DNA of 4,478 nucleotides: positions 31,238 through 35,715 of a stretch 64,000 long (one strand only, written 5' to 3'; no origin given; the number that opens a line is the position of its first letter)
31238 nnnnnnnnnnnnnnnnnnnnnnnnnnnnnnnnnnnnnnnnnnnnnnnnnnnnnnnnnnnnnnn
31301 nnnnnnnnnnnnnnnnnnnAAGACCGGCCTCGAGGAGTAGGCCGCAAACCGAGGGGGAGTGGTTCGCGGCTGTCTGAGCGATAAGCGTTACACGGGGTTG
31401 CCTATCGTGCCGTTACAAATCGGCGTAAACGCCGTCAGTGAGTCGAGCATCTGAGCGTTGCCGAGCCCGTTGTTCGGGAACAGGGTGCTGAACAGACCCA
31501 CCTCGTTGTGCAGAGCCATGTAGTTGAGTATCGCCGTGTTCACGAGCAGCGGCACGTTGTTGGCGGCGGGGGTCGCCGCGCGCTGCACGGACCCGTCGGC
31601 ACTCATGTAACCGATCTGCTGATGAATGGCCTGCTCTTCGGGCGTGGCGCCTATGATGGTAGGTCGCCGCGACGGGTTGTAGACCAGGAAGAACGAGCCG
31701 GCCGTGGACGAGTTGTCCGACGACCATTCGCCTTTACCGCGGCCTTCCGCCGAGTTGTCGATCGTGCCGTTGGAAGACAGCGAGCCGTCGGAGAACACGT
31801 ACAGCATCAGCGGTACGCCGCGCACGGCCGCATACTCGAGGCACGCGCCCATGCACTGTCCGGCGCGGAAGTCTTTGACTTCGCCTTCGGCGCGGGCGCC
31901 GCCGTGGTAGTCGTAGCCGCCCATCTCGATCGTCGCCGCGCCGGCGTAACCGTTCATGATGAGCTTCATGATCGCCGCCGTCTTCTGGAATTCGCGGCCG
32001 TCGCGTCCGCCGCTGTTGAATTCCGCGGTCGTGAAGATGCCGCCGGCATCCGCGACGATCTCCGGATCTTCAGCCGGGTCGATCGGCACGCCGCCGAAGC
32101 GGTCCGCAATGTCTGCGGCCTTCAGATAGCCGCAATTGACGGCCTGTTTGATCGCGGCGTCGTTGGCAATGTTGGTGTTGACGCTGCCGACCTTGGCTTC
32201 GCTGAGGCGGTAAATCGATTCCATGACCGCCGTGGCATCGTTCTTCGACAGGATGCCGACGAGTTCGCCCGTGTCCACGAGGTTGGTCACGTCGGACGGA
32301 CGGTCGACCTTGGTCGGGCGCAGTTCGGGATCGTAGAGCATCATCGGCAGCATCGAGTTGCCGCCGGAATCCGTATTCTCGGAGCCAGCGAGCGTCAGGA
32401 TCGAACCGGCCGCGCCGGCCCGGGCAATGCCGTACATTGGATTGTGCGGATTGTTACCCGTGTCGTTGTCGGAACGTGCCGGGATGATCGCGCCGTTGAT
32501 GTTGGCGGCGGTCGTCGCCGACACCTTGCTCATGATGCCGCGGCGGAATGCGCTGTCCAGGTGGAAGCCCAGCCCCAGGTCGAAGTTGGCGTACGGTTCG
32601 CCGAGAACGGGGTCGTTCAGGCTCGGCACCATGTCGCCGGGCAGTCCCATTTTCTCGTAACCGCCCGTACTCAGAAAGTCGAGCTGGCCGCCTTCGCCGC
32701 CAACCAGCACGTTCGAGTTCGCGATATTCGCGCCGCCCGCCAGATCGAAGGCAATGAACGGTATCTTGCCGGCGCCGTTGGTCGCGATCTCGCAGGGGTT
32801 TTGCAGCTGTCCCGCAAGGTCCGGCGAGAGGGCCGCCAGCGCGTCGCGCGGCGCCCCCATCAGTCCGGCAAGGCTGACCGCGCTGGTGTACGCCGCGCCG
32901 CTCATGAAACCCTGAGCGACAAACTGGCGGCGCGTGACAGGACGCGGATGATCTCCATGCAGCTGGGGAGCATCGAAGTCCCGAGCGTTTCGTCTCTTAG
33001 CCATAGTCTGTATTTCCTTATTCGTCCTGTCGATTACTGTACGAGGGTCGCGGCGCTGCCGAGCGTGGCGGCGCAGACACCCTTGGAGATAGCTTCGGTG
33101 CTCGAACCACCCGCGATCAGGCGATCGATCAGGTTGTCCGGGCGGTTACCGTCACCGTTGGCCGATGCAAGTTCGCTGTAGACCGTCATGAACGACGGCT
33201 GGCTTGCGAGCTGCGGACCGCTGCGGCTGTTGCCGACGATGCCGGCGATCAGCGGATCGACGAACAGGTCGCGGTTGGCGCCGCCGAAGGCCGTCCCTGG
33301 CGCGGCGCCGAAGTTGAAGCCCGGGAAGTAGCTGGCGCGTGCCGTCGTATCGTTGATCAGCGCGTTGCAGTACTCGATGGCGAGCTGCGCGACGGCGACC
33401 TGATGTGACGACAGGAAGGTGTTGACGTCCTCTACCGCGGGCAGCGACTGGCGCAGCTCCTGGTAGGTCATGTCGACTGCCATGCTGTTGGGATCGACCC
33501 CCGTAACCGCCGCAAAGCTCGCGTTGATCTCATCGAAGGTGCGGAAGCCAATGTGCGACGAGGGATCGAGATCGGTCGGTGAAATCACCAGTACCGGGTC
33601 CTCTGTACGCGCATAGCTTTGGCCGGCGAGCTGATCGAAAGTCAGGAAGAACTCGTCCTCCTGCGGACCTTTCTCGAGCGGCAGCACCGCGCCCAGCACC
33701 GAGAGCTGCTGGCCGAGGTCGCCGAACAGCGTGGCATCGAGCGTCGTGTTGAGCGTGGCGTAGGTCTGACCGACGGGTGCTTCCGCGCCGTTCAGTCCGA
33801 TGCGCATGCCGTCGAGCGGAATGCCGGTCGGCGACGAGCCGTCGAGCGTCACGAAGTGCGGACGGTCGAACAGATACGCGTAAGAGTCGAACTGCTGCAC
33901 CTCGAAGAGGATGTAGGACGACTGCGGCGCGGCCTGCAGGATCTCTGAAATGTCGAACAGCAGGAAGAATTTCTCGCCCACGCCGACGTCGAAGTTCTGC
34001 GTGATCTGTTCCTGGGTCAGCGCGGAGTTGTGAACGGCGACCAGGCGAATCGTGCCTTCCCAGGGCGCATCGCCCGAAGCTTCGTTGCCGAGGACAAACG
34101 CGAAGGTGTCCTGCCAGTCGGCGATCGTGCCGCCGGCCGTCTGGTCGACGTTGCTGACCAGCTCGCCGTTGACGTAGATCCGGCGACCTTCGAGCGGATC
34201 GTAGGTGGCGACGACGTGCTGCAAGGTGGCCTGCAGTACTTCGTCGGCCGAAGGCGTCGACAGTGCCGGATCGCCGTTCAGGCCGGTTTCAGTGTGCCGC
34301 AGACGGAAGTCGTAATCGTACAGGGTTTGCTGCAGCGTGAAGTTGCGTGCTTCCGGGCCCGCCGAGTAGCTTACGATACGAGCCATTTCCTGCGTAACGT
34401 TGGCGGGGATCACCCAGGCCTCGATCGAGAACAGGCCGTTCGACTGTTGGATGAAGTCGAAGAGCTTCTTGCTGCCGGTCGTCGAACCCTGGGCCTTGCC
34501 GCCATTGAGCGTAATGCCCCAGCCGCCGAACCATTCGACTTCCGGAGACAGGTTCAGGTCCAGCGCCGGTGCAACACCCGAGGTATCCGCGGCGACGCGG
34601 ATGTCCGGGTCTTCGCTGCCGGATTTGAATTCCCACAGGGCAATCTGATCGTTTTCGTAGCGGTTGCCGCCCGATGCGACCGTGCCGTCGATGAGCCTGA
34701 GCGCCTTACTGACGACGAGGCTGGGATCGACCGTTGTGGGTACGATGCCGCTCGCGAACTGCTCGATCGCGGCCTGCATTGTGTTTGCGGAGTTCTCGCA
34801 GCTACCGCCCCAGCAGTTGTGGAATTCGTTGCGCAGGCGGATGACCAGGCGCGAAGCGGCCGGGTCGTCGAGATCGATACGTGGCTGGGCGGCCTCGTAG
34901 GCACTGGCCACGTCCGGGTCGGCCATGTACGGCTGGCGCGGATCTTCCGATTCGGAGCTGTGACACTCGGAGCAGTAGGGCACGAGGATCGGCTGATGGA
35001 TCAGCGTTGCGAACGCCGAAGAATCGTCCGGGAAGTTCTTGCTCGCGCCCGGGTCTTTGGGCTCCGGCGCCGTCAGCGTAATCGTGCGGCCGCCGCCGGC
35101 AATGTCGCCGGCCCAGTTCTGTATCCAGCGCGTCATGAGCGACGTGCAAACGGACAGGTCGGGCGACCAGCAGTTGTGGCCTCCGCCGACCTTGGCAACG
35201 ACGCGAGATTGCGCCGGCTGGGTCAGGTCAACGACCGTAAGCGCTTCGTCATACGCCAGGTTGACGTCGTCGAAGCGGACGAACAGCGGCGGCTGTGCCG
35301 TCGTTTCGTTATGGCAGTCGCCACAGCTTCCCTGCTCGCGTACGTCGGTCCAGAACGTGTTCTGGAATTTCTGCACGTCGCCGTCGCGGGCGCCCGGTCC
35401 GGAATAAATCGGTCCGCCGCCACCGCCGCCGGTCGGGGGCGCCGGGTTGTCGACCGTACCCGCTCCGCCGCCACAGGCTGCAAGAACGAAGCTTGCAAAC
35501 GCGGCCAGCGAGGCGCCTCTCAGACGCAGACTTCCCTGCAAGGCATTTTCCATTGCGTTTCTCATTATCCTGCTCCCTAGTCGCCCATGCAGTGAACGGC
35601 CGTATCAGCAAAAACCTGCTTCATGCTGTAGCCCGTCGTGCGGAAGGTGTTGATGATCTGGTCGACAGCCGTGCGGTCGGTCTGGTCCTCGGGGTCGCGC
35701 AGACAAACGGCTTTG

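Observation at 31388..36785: Three-gene exported operon: DUF1588-like haem protein, di-haem LamG lipoprotein and a Tat-exported phosphatase/sulfatase-like protein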

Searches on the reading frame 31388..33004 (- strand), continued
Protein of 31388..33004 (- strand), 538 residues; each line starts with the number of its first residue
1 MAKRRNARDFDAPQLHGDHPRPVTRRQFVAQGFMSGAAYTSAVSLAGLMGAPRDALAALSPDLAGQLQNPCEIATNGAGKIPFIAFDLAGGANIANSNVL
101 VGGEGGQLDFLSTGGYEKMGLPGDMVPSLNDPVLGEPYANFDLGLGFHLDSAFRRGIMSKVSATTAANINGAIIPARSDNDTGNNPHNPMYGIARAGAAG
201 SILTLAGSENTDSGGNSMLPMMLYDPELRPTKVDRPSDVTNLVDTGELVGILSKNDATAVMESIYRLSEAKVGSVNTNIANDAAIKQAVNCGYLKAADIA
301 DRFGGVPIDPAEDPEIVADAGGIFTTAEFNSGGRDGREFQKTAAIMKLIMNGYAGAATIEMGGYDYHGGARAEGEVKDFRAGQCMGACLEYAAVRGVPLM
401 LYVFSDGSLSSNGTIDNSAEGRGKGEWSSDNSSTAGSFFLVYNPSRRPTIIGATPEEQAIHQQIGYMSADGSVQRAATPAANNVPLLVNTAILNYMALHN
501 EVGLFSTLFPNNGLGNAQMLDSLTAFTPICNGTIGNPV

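Call 100: search_protein_families(library=pfam, proteins=[L065:776-1300:-, L065:1312-1947:-, L065:1917-2657:-, L065:2662-5430:-, L065:6174-7451:+, L065:7454-9934:+, L065:11647-12660:-, L065:12728-13405:-, L065:13580-15541:-, L065:15883-16500:+], max_evalue=0.001)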
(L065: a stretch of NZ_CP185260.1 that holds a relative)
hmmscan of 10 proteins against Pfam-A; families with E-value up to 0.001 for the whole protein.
L065:776-1300:- (174 aa): 7 families
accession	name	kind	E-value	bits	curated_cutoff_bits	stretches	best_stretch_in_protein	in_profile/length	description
PF00578.27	AhpC-TSA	-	1.7e-29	102.7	26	1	37-149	3-121/124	AhpC/TSA family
PF08534.16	Redoxin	-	9.7e-27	94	26.6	1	36-168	3-148/148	Redoxin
PF00085.26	Thioredoxin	-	7.6e-13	48.8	23.5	1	60-107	19-65/103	Thioredoxin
PF13905.12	Thioredoxin_8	-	9.4e-13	48.8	27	1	59-148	1-93/94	Thioredoxin-like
PF13098.12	Thioredoxin_2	-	1.9e-06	28.6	27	1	57-160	3-98/104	Thioredoxin-like domain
PF00255.25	GSHPx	-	0.00017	21.6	27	1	41-99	3-60/108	Glutathione peroxidase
PF13728.12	TraF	-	0.00028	21.2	23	1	29-160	99-217/224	F plasmid transfer operon protein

L065:1312-1947:- (211 aa): 1 family
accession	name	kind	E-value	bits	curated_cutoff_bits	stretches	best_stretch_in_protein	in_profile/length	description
PF13505.12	OMP_b-brl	-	1.3e-08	35.6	28.7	1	50-209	21-175/175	Outer membrane protein beta-barrel domain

L065:1917-2657:- (246 aa): 5 families
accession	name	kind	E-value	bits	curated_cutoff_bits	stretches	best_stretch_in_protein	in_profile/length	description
PF08239.17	SH3_3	-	1.3e-11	44.9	27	1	34-82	4-53/54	Bacterial SH3 domain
PF13505.12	OMP_b-brl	-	1.4e-09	38.8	28.7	1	95-245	28-174/175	Outer membrane protein beta-barrel domain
PF06347.19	SH3_4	-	1.2e-07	31.9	24.1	1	32-82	4-54/56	Bacterial SH3 domain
PF05736.17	OprF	-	3.4e-05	24.1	23.5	1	151-231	91-168/184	OprF membrane domain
PF18348.7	SH3_16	-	5.9e-05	23.2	25.8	1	52-82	18-49/49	Bacterial dipeptidyl-peptidase Sh3 domain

L065:2662-5430:- (922 aa): 2 families
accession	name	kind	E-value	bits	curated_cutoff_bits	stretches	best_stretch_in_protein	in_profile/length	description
PF18582.6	HZS_alpha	-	1.1e-15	58.3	26.6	1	570-634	34-97/98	Hydrazine synthase alpha subunit middle domain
PF07676.18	PD40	-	2.6e-07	30.9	20.9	1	192-219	3-32/38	WD40-like Beta Propeller Repeat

L065:6174-7451:+ (425 aa): 0 families

L065:7454-9934:+ (826 aa): 1 family
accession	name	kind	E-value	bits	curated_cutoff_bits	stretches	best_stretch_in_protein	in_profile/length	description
PF13385.13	Laminin_G_3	-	6.3e-19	69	27.6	1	360-511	11-150/151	Concanavalin A-like lectin/glucanases superfamily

L065:11647-12660:- (337 aa): 1 family
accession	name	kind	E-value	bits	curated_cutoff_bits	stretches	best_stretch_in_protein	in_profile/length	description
PF02424.20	ApbE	-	2.2e-81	273.8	25.6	1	46-322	1-266/266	ApbE family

L065:12728-13405:- (225 aa): 2 families
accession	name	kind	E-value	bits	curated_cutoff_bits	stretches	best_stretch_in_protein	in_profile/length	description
PF00881.29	Nitroreductase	-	7.5e-26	91.7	23.5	1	10-199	2-167/167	Nitroreductase family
PF14512.11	TM1586_NiRdase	-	3.6e-09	37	27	0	20-56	152-189/215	Putative TM nitroreductase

L065:13580-15541:- (653 aa): 4 families
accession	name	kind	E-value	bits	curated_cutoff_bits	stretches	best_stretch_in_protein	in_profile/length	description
PF00015.26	MCPsignal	-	1.1e-42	146.2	34.6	1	438-618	4-170/172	Methyl-accepting chemotaxis protein (MCP) signalling domain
PF02743.24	dCache_1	-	8.1e-22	78.4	45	1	55-284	22-239/240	Cache domain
PF00672.30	HAMP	-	9e-12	45.6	25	1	319-371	1-51/53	HAMP domain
PF22673.2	MCP-like_PDC_1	-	2.2e-08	34.9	27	1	105-203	19-113/113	Methyl-accepting chemotaxis protein-like, first PDC sensor domain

L065:15883-16500:+ (205 aa): 1 family
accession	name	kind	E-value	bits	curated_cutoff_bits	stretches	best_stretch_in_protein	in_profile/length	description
PF01810.24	LysE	-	5.2e-26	91.8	25.6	1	15-204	2-191/193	LysE type translocator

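Call 110: list_cluster_members(proteins=[P0366, P0367, P0373, P0361, P0412, P0407, P0403, P0411, P0423, P0363])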
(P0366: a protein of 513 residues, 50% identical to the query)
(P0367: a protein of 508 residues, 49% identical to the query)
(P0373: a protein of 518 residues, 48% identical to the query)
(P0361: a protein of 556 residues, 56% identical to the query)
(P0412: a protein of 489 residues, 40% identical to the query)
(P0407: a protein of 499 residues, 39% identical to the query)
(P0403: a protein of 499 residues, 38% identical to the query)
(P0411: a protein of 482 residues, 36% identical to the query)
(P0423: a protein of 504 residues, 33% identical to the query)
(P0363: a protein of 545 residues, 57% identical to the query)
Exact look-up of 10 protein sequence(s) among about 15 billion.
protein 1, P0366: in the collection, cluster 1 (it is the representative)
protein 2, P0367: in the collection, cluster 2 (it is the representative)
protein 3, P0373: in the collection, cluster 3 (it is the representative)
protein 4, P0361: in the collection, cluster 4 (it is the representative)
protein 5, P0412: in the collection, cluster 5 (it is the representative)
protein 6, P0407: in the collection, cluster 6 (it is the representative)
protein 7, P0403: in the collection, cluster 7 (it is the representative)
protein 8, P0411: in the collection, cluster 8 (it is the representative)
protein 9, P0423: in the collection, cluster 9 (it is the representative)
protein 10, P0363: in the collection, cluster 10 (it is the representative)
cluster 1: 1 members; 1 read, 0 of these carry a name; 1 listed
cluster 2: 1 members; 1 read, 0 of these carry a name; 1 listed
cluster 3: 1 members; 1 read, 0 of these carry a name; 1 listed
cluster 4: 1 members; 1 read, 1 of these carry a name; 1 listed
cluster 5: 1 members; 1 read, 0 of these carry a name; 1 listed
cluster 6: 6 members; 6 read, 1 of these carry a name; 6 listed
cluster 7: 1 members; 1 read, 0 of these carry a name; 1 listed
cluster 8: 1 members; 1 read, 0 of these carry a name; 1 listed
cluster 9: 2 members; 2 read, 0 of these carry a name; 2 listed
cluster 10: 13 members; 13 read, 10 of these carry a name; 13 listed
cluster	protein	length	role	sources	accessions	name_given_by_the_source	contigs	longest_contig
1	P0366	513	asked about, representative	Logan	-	-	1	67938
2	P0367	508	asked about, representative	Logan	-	-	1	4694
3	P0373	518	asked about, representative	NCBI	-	-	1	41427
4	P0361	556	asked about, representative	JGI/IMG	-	hypothetical protein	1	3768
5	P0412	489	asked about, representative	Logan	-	-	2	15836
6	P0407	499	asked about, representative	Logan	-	-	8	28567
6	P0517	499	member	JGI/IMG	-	hypothetical protein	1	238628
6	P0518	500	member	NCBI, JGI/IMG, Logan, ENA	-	-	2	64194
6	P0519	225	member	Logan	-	-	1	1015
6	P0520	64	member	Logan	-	-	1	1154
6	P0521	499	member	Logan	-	-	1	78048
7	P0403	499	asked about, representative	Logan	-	-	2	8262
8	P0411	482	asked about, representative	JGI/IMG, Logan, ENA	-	-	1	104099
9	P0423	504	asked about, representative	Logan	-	-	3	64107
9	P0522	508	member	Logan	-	-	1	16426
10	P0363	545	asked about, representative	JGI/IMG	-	hypothetical protein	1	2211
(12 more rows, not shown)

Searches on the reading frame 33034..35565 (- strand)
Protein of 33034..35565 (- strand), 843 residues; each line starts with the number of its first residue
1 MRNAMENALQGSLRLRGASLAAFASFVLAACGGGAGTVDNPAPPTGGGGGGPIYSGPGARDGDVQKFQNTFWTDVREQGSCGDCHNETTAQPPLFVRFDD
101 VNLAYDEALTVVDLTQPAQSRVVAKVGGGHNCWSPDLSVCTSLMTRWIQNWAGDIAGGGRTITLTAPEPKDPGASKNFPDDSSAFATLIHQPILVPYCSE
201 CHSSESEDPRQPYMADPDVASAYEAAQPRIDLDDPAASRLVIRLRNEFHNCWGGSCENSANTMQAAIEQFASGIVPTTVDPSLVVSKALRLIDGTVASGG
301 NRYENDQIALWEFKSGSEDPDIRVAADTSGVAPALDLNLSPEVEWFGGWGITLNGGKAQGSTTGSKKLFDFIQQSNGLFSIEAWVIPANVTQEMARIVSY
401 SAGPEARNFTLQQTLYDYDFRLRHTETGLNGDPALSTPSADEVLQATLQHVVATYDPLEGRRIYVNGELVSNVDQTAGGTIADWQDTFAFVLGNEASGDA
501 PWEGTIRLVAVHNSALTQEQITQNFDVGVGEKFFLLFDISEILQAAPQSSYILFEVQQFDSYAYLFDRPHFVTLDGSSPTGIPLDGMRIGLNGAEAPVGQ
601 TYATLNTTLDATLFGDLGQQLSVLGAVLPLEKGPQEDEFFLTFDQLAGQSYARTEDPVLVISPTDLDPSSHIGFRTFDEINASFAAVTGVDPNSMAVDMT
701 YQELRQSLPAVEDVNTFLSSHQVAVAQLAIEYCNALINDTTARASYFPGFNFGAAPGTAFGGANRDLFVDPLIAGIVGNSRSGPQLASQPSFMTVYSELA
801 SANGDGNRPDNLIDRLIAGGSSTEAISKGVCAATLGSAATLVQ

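Call 3: search_protein_families(library=pfam, proteins=[window:33034-35565:-], max_evalue=0.01)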
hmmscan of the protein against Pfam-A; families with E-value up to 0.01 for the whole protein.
window:33034-35565:- (843 aa): 3 families
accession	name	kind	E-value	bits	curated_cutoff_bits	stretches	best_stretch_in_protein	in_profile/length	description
PF13385.13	Laminin_G_3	-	1.5e-21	77.5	27.6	1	375-521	15-150/151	Concanavalin A-like lectin/glucanases superfamily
PF09699.15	Paired_CXXCH_1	-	0.0039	17.3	20.6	0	77-93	5-21/41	Doubled CXXCH motif (Paired_CXXCH_1)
PF02973.23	Sialidase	-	0.0044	17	26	1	431-523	88-183/189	Sialidase, N-terminal domain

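Call 4: search_protein_families(library=ncbifam, proteins=[window:33034-35565:-], max_evalue=0.01)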
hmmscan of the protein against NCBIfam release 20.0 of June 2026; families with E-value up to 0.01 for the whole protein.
window:33034-35565:- (843 aa): 1 family
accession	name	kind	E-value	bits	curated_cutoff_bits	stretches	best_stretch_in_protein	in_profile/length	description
NF052521.1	TafC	equivalog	0.00046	19.4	410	1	377-526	216-361/373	TafC family fimbrial protein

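Call 5: search_protein_families(library=pfam, proteins=[window:33034-35565:-], max_evalue=10)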
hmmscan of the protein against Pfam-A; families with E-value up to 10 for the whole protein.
window:33034-35565:- (843 aa): 6 families
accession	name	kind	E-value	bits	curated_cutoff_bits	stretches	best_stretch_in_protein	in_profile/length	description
PF13385.13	Laminin_G_3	-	1.5e-21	77.5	27.6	1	375-521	15-150/151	Concanavalin A-like lectin/glucanases superfamily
PF09699.15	Paired_CXXCH_1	-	0.0039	17.3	20.6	2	77-93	5-21/41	Doubled CXXCH motif (Paired_CXXCH_1)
PF02973.23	Sialidase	-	0.0044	17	26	1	431-523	88-183/189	Sialidase, N-terminal domain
PF14522.11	Cytochrome_C7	-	0.011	16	24.8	1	74-91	37-54/67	Cytochrome c7 and related cytochrome c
PF02085.21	Cytochrom_CIII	-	0.16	12.8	22.9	0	181-211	61-91/101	Class III cytochrome C family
PF09698.15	GSu_C4xC__C2xCH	-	0.29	12.3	21.7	1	68-85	19-36/36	Geobacter CxxxxCH...CXXCH motif (GSu_C4xC__C2xCH)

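Call 18: find_homologous_proteins(query=window:33034-35565:-, max_evalue=0.001)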
Query window:33034-35565:- (843 aa): 5207 proteins with E <= 0.001 among 8000 candidates; the best 120 are listed.
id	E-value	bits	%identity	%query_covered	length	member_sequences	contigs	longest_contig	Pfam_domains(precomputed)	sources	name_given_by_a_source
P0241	0.0e+0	1793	92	100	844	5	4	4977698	PF13385.14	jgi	-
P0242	0.0e+0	1788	91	100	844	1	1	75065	PF13385.14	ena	-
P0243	0.0e+0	1780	91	100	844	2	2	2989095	PF13385.14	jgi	-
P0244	0.0e+0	1667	86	100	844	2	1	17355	PF13385.14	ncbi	-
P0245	0.0e+0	1662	86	100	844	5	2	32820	PF13385.14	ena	-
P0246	0.0e+0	1633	84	100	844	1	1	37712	PF13385.14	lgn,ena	-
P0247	0.0e+0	1626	84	100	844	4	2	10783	PF13385.14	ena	-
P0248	0.0e+0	1601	83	100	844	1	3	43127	PF13385.14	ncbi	-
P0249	0.0e+0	1595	82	99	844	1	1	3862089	PF13385.14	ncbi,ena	-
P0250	0.0e+0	1587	82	100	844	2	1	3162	PF13385.14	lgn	-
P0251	0.0e+0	1582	81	100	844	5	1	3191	PF13385.14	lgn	-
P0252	0.0e+0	1565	80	100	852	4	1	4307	PF13385.14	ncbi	-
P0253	0.0e+0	1546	78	100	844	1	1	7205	PF13385.14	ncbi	-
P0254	0.0e+0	1306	70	99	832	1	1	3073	PF13385.14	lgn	-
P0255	0.0e+0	1304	70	98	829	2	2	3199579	PF13385.14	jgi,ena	-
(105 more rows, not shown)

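Call 67: search_solved_structures(query=window:33034-35565:-, max_evalue=1)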
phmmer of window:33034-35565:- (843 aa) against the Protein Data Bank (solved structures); distinct sequences matched with E-value up to 1: 1.
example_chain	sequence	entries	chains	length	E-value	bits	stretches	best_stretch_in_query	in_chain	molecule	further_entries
5ccf_A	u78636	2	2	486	0.19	13.2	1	587-657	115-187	ADP-dependent glucokinase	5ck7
